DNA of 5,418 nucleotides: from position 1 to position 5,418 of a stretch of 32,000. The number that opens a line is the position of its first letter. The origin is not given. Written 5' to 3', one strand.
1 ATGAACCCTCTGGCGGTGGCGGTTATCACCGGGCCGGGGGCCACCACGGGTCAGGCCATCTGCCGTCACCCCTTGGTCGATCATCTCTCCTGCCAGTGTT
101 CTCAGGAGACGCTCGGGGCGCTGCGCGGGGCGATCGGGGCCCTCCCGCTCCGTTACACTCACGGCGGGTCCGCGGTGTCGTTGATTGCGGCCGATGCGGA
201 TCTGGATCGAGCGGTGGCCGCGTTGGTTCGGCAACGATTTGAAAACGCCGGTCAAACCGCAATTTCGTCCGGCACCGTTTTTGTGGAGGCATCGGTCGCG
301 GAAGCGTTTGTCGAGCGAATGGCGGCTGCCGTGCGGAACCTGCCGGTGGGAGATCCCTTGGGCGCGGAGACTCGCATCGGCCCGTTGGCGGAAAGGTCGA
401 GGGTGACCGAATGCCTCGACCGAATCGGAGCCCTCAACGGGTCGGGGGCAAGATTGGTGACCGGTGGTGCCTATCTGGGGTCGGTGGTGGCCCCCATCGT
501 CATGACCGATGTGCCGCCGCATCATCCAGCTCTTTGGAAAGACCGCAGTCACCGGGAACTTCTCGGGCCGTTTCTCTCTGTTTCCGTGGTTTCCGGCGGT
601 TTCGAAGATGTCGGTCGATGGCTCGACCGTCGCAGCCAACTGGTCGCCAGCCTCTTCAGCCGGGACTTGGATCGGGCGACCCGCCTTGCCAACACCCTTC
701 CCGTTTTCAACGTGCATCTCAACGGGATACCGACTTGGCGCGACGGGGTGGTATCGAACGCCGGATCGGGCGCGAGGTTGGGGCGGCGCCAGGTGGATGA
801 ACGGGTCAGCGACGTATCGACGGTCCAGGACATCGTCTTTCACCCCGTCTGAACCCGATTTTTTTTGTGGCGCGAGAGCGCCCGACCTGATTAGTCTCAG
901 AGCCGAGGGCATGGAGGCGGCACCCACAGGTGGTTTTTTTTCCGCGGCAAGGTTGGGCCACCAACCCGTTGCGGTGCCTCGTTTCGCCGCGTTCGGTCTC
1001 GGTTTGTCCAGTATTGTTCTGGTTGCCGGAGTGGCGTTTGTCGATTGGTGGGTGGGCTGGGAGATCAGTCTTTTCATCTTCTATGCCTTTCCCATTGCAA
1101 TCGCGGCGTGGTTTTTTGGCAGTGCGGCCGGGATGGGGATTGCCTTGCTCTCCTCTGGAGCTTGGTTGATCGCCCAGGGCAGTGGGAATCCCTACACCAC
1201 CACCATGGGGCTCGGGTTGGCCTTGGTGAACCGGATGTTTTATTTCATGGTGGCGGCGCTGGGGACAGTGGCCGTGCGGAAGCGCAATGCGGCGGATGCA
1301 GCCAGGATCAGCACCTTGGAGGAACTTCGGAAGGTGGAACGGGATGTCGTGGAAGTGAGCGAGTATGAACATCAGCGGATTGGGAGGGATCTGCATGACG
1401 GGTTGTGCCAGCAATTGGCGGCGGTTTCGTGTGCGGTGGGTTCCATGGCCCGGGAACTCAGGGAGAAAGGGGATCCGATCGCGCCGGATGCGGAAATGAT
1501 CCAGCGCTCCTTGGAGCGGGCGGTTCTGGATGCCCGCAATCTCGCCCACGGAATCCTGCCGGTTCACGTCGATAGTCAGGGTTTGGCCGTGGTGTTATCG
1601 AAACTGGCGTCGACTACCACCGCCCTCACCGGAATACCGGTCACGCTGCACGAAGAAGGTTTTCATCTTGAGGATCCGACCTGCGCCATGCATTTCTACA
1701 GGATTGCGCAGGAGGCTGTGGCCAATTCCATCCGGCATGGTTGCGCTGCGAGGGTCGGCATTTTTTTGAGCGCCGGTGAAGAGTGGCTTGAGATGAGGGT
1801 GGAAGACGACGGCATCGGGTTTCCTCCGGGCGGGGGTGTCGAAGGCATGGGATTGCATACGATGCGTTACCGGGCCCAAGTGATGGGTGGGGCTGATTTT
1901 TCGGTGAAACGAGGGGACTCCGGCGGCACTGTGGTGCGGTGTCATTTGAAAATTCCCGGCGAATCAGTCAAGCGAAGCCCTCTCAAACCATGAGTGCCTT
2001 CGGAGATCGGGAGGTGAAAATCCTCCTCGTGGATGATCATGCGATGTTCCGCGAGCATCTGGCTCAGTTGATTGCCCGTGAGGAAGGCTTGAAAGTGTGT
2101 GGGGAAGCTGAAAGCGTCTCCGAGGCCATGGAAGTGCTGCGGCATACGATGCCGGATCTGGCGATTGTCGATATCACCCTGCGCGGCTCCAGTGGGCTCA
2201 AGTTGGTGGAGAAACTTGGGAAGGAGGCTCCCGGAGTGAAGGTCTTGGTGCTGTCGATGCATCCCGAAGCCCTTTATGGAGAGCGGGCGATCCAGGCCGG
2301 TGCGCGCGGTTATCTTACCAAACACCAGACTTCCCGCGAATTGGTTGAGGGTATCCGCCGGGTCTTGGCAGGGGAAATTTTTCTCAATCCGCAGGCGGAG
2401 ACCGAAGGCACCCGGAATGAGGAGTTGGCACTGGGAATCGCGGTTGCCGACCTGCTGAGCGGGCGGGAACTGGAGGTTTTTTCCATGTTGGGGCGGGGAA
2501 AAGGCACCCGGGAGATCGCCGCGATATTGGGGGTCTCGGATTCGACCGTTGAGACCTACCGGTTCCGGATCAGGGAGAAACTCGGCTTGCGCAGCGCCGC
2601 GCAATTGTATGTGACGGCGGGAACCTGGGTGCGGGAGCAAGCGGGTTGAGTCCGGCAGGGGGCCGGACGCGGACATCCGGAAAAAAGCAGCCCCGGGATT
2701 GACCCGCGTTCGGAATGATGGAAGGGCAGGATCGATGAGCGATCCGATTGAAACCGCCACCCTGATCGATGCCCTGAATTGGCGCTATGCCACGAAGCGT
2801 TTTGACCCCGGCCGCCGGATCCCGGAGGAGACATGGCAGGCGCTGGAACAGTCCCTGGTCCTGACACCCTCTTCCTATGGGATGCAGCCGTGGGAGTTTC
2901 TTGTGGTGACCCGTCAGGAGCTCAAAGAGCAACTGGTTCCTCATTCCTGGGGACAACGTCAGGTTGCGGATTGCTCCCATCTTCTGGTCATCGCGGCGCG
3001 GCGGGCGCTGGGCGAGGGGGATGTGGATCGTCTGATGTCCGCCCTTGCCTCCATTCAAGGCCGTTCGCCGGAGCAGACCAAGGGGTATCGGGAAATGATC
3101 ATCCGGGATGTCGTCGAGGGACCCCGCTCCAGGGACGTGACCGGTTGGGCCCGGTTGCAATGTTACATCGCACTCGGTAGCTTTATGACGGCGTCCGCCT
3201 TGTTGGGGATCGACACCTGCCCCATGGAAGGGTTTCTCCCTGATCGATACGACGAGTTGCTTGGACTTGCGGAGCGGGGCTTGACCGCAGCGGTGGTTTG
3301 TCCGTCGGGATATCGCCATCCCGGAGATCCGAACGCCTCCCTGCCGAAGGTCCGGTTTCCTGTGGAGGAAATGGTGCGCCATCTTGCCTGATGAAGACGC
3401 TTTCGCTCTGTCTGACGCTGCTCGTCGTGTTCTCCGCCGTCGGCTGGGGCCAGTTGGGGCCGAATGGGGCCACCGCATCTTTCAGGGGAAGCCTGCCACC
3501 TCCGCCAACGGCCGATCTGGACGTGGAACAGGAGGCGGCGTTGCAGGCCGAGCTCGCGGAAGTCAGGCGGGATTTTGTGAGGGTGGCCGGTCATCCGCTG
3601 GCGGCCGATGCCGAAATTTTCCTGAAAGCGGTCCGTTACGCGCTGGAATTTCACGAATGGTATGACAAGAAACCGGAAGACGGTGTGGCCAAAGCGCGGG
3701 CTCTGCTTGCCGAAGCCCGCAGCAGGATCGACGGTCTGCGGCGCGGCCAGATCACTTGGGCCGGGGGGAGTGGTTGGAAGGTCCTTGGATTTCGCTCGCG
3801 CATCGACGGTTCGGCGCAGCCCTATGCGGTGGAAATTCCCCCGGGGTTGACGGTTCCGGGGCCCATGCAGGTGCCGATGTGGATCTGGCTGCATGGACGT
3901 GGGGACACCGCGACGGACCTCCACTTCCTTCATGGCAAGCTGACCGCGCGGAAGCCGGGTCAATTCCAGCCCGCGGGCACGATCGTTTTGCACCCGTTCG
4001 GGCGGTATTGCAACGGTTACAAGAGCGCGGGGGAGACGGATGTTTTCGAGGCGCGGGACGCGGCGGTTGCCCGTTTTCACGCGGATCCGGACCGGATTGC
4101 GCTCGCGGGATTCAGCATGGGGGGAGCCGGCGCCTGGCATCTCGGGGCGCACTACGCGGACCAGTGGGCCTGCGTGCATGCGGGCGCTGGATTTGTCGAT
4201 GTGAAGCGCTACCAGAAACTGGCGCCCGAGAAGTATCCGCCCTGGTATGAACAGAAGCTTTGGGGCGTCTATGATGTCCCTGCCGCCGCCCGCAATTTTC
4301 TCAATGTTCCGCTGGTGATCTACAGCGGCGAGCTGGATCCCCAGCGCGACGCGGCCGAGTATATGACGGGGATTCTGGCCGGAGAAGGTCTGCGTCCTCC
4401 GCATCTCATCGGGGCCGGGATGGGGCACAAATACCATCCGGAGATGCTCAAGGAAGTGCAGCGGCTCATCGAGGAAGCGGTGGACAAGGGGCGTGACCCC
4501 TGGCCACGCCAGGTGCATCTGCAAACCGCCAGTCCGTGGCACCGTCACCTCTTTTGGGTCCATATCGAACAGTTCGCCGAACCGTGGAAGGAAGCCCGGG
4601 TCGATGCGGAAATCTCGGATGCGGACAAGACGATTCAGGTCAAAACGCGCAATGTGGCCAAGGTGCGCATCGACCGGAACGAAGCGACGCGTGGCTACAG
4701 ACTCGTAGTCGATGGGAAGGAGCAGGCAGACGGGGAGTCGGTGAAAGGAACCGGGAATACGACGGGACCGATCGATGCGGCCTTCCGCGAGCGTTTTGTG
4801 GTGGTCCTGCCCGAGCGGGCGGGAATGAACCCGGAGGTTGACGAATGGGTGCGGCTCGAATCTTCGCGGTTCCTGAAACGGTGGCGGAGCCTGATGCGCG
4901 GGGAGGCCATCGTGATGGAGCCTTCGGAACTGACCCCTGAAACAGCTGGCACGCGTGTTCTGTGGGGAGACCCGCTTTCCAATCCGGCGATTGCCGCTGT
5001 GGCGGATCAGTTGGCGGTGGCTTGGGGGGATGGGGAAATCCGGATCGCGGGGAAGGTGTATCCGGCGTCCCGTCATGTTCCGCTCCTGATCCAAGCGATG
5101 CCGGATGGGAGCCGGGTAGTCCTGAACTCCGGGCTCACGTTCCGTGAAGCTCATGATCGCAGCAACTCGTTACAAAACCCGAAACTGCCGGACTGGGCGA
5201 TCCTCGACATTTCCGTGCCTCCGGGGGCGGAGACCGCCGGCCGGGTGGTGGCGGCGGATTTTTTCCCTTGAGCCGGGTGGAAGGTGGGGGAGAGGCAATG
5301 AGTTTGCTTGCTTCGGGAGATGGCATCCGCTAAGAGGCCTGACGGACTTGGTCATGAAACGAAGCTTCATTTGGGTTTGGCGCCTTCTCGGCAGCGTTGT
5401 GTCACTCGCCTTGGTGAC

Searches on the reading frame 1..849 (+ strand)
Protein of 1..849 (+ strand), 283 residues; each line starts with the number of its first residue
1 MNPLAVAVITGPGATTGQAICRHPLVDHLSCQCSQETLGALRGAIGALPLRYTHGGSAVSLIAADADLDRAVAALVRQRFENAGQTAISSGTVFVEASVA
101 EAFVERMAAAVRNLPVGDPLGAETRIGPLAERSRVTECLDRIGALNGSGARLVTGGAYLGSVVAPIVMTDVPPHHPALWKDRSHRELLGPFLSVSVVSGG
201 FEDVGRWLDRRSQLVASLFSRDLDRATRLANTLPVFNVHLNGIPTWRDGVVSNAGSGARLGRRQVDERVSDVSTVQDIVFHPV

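Call 62: search_protein_families(library=pfam, proteins=[window:1-849:+], max_evalue=0.001)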
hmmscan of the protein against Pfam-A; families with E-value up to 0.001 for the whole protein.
window:1-849:+ (283 aa): 1 family
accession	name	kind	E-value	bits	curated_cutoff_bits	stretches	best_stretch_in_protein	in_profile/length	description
PF00171.27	Aldedh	-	2.5e-42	145.4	23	1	5-255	185-437/461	Aldehyde dehydrogenase family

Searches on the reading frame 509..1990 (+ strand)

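Call 29: search_protein_families(library=pfam, proteins=[window:509-1990:+], max_evalue=0.001)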
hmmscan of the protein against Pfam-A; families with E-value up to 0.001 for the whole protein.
window:509-1990:+ (494 aa): 3 families
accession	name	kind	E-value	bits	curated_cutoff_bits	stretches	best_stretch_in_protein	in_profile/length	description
PF02518.31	HATPase_c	-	8.3e-12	46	26.4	1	395-482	5-109/111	Histidine kinase-, DNA gyrase B-, and HSP90-like ATPase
PF07730.19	HisKA_3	-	4.5e-09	37.2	24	1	287-351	1-65/68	Histidine kinase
PF13581.12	HATPase_c_2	-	9.4e-05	22.9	27.4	1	400-452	36-105/127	Histidine kinase-like ATPase domain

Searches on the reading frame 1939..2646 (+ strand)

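Call 62: search_protein_families(library=pfam, proteins=[window:1939-2646:+], max_evalue=0.001)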
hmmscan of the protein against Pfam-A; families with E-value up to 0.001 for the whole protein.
window:1939-2646:+ (236 aa): 3 families
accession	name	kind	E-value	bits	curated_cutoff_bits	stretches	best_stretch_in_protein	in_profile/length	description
PF00072.30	Response_reg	-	2.9e-24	85.8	30.2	1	28-139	1-110/111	Response regulator receiver domain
PF00196.25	GerE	-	5.6e-15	55.2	23.5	1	172-227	2-57/57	Bacterial regulatory proteins, luxR family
PF08281.18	Sigma70_r4_2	-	9.1e-07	28.9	25.7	1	176-215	14-54/54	Sigma-70, region 4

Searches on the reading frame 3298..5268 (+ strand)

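Call 62: search_protein_families(library=pfam, proteins=[window:3298-5268:+], max_evalue=0.001)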
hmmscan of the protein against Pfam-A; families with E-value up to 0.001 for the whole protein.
window:3298-5268:+ (657 aa): 2 families
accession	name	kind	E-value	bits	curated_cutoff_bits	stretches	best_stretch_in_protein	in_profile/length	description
PF00326.27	Peptidase_S9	-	8.7e-09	35.6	22.6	1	244-349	43-157/213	Prolyl oligopeptidase family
PF00756.26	Esterase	-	1.3e-05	25.6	22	1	258-327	108-162/251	Putative esterase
